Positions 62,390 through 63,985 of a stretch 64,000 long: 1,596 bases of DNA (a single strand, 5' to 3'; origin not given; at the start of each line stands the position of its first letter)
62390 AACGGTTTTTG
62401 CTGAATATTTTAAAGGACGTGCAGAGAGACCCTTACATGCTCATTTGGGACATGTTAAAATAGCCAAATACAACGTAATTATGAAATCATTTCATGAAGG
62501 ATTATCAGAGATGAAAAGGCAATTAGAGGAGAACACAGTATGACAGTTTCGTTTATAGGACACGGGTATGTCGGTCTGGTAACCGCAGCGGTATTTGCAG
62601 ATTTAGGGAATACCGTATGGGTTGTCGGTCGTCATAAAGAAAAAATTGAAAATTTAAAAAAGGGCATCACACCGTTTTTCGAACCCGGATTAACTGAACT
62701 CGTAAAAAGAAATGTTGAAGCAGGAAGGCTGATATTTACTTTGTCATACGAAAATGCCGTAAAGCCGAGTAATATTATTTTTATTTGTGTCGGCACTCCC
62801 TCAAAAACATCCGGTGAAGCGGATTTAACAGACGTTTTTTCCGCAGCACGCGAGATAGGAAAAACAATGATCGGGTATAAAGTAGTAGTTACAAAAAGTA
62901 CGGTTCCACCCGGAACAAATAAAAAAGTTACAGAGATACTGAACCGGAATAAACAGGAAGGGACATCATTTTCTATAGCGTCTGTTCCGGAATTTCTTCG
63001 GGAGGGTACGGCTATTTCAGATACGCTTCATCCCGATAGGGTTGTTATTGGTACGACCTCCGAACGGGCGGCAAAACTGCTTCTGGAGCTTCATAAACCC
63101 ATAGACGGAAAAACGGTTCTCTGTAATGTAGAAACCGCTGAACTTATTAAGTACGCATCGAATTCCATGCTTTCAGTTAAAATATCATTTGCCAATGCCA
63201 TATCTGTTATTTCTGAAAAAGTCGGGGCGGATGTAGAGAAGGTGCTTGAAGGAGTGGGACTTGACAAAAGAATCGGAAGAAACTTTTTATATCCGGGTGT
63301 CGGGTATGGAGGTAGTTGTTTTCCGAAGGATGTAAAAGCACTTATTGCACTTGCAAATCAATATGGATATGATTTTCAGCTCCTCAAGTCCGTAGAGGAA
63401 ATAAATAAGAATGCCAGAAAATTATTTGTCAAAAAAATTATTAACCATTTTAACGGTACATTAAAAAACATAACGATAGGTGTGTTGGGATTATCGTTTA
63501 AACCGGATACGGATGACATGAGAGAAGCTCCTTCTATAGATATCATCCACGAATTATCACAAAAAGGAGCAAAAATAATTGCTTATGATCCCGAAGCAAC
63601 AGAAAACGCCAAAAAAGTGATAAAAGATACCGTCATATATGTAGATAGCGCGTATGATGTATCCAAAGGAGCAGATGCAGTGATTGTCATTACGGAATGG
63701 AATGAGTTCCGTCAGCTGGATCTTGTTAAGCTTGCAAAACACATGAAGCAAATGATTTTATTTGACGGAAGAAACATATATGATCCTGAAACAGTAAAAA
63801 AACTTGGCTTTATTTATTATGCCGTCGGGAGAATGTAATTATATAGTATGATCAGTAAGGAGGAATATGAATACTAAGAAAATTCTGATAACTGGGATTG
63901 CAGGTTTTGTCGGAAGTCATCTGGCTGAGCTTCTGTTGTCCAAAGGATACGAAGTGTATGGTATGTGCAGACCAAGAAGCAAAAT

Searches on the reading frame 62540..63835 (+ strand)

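Call 66: search_protein_families(library=pfam, proteins=[window:62540-63835:+], max_evalue=0.00001)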
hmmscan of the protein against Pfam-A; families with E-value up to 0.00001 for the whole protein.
window:62540-63835:+ (432 aa): 4 families
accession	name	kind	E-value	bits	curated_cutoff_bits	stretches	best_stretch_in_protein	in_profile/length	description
PF03721.20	UDPG_MGDP_dh_N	-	4.1e-61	206.3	27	1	1-182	1-185/187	UDP-glucose/GDP-mannose dehydrogenase family, NAD binding domain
PF00984.24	UDPG_MGDP_dh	-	6.9e-38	129.1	25.4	1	198-290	1-93/94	UDP-glucose/GDP-mannose dehydrogenase family, central domain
PF03720.21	UDPG_MGDP_dh_C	-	1.3e-35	122.3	30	1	314-416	1-103/103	UDP-glucose/GDP-mannose dehydrogenase family, UDP binding domain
PF03446.21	NAD_binding_2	-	1e-06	29.3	21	0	3-136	2-109/161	NAD binding domain of 6-phosphogluconate dehydrogenase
